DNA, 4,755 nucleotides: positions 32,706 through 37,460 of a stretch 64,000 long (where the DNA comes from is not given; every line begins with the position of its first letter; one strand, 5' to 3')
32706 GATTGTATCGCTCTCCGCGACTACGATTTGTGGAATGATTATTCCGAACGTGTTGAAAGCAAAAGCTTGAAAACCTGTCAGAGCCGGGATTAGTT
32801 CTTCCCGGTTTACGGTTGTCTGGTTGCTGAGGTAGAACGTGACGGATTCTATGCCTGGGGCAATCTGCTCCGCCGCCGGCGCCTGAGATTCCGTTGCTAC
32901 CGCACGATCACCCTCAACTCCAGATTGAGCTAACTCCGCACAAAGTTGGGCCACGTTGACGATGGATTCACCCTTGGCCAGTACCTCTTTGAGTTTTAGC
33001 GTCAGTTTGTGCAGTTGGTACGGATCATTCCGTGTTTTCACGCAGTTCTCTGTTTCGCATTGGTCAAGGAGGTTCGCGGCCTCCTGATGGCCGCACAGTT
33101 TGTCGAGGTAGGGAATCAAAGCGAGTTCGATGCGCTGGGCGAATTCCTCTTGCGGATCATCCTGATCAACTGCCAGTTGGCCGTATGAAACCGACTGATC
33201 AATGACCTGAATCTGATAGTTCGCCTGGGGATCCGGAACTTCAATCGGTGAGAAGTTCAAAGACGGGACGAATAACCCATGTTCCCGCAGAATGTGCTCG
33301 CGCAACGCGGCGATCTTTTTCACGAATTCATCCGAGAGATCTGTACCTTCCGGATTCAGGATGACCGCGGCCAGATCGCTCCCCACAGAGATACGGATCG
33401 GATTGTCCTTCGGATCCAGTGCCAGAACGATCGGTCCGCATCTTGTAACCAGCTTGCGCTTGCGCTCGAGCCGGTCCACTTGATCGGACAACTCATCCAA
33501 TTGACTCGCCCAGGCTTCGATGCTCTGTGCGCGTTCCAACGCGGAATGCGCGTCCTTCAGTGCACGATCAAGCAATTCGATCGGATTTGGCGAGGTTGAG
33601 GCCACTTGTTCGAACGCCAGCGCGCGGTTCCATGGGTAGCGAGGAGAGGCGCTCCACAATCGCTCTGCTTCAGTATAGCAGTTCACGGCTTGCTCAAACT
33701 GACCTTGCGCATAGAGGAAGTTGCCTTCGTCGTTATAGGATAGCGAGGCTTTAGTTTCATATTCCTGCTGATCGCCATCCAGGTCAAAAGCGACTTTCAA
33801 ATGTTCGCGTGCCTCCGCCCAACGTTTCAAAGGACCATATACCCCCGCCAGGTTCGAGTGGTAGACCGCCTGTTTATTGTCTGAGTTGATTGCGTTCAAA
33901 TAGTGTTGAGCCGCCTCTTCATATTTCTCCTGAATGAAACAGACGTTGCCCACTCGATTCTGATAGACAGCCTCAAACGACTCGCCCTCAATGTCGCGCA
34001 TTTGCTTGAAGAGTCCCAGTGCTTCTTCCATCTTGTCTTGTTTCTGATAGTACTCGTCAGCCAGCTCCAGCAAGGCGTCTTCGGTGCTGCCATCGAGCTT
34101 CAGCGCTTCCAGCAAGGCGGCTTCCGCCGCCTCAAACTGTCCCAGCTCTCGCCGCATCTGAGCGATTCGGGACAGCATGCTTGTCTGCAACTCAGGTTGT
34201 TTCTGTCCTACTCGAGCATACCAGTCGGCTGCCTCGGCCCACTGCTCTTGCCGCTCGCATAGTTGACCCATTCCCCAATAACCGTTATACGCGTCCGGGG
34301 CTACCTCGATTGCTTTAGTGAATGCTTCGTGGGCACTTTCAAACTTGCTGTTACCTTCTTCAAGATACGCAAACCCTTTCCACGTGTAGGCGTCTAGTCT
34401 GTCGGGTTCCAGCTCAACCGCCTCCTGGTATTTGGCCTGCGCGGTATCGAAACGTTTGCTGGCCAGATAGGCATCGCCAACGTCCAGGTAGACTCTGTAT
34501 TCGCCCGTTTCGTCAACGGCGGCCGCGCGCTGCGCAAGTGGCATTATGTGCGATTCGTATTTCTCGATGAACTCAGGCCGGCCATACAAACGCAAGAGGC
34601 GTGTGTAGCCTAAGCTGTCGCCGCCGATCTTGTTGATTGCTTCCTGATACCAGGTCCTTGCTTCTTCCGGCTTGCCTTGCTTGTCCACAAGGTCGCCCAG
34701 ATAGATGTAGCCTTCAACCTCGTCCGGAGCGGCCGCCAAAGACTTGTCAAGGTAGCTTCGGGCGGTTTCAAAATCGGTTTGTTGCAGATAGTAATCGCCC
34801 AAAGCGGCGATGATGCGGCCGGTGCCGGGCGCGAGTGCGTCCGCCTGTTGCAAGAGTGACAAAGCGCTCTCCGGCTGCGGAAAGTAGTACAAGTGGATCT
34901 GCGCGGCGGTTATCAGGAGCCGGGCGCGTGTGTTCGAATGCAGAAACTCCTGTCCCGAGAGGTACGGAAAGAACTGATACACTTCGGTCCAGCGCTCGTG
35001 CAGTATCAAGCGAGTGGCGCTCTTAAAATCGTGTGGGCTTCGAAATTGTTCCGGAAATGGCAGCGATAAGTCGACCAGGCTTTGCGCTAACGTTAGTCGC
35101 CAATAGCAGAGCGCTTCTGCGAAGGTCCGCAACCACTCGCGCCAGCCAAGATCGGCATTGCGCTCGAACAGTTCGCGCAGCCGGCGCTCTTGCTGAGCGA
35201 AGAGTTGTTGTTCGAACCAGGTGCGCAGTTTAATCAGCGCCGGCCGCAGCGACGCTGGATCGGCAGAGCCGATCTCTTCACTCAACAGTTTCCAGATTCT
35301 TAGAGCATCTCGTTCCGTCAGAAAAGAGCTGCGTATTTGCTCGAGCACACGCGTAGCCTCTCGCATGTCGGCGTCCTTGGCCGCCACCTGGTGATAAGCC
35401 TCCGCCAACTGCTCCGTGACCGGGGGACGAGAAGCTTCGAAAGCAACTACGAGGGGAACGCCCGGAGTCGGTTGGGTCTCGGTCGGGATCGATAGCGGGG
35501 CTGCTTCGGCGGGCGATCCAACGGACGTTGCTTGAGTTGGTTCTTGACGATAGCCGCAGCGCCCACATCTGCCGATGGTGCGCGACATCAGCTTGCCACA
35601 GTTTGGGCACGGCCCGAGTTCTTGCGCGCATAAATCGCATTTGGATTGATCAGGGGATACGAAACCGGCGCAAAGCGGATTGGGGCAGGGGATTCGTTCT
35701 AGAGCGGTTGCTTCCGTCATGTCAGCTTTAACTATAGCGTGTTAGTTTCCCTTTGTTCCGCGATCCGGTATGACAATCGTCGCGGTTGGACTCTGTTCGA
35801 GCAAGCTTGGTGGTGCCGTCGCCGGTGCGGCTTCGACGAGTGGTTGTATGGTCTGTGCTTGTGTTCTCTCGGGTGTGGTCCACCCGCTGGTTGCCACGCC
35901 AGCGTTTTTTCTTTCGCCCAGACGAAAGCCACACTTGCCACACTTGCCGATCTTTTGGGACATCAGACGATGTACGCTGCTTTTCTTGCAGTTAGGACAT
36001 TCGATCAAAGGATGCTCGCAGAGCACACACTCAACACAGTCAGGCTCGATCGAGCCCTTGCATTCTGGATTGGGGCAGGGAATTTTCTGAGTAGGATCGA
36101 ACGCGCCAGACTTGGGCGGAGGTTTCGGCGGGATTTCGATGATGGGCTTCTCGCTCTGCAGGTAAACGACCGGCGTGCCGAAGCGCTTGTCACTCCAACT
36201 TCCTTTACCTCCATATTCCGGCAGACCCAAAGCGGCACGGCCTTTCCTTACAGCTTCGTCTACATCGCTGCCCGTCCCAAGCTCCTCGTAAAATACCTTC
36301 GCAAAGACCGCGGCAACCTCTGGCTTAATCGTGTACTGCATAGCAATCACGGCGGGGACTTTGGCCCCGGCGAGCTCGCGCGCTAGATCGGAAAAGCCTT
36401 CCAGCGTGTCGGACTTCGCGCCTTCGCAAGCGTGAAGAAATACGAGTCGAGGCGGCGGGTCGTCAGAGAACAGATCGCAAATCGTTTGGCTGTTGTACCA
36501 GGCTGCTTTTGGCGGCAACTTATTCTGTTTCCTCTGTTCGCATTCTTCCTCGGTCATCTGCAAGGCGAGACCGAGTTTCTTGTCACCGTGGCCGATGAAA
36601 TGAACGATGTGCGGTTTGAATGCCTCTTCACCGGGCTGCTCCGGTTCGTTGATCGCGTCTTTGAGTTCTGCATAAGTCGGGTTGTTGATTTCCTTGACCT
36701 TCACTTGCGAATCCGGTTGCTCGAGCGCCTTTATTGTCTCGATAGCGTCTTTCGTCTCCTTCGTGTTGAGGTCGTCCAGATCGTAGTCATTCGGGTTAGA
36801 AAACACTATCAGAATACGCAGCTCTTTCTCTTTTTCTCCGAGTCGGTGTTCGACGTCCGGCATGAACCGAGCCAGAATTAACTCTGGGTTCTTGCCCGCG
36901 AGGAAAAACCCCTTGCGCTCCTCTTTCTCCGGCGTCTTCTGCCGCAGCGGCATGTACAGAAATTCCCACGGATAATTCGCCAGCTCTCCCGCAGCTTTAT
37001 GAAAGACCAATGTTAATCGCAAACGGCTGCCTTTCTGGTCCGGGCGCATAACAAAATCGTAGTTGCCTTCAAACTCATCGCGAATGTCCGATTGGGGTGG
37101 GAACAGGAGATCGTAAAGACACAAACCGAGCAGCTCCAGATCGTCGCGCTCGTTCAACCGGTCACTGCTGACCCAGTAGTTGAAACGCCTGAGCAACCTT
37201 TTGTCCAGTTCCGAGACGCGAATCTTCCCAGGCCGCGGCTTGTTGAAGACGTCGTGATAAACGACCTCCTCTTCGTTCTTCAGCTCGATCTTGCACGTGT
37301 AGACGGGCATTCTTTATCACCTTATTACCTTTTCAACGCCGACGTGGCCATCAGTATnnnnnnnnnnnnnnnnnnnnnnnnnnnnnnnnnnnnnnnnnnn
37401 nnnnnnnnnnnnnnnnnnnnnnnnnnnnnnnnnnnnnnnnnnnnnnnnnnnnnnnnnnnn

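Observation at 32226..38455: Lower-GC three-gene operon (unknown 365-aa protein, CHAT protease-ZnR, ZnR-TPR-2xFlhA-C-like): candidate undescribed protease-based conflict or signalling system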

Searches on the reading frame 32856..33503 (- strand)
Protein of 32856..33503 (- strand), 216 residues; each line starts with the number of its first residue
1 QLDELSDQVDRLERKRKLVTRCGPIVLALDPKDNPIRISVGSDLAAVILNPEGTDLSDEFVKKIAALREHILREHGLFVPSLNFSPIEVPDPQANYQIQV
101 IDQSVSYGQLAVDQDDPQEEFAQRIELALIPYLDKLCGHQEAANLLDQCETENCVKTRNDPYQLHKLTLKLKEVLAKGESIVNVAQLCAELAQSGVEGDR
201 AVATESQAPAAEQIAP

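Call 52: search_solved_structures(query=A3, max_evalue=1)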
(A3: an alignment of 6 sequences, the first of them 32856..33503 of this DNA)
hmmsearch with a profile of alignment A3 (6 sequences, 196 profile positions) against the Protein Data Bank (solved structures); distinct sequences matched with E-value up to 1: 19.
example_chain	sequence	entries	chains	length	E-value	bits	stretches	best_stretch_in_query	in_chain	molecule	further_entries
7feb_E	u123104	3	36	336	5.5e-05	26.2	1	123-189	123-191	Secretion system apparatus protein SsaV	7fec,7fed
7awa_A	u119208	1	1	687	0.00045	23.3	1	123-189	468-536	Secretion system apparatus protein SsaV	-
3mix_A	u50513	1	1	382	0.00052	23.1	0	124-194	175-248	Flagellar biosynthesis protein flhA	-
7osl_A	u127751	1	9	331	0.00078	22.5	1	119-193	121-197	Translocator EscV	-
7k08_A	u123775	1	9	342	0.00078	22.5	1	119-193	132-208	Translocator EscV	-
4a5p_A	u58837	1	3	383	0.0055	19.7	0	117-193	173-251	PROTEIN MXIA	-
7qij_AA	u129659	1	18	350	0.035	17.1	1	108-192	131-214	Low calcium response locus protein D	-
6wa6_A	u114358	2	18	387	0.067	16.2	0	39-162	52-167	Low calcium response locus protein D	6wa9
38jm_X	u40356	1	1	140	0.13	15.2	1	49-88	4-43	TBPHF6-11 protein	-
7alw_A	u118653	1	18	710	0.17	14.8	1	120-192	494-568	Low calcium response protein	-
6ch3_A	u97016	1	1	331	0.42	13.6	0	124-194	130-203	Flagellar biosynthesis protein FlhA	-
6ch2_A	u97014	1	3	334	0.45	13.5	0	124-194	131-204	Flagellar biosynthesis protein FlhA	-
6ch1_A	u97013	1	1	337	0.46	13.4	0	124-194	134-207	Flagellar biosynthesis protein FlhA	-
6ai2_A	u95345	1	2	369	0.47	13.4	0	123-194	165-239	Flagellar biosynthesis protein FlhA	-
7ctn_A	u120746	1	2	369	0.53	13.2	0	124-194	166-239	Flagellar biosynthesis protein FlhA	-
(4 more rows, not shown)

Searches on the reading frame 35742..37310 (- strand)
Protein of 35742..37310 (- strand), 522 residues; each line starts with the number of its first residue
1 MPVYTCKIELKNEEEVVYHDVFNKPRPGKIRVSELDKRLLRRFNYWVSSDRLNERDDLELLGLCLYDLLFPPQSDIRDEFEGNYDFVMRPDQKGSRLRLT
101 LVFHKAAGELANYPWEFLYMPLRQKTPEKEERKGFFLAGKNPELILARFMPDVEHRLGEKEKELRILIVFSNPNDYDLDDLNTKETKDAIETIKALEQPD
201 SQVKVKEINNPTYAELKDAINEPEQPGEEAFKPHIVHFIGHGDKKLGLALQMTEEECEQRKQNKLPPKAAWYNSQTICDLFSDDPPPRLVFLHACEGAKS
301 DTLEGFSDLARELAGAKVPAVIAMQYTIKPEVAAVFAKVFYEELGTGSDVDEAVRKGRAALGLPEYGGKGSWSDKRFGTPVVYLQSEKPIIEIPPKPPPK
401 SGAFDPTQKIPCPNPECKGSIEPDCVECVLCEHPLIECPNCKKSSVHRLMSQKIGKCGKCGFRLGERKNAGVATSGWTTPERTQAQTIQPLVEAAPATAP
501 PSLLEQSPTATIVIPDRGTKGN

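Call 5: search_protein_families(library=pfam, proteins=[window:35742-37310:-], max_evalue=0.1)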
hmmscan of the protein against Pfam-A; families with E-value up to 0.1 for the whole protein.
window:35742-37310:- (522 aa): 2 families
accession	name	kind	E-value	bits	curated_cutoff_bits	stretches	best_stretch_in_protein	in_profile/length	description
PF12770.12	CHAT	-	3.2e-19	69.9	24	1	65-359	7-264/289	CHAT domain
PF01780.25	Ribosomal_L37ae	-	0.072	13.6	21.9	0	437-489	35-81/85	Ribosomal L37ae protein family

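Call 6: search_protein_families(library=padloc, proteins=[window:35742-37310:-], max_evalue=0.1)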
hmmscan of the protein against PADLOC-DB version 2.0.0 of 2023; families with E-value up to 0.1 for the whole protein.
window:35742-37310:- (522 aa): 2 families
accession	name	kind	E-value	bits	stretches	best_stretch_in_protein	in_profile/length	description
PDLC02016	SAVED_CHAT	-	1.8e-06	25.2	1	231-355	145-254/498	-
PDLC03832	BovA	-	0.013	12.5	1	288-361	592-666/711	-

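Call 7: search_protein_families(library=ncbifam, proteins=[window:35742-37310:-], max_evalue=0.1)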
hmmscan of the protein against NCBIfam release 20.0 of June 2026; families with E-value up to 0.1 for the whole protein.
window:35742-37310:- (522 aa): 3 families
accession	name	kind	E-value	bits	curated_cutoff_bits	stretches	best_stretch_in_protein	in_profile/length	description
NF045509.1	CellDiv_HetF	equivalog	0.00026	19.4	1200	1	305-387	301-378/836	cell division protein HetF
NF003058.0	PRK03976.1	equivalog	0.011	15.7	87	1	437-464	38-64/91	50S ribosomal protein L37ae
TIGR00280.1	eL43_euk_arch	equivalog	0.078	13.3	95.8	0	437-493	38-88/92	50S ribosomal protein L37Ae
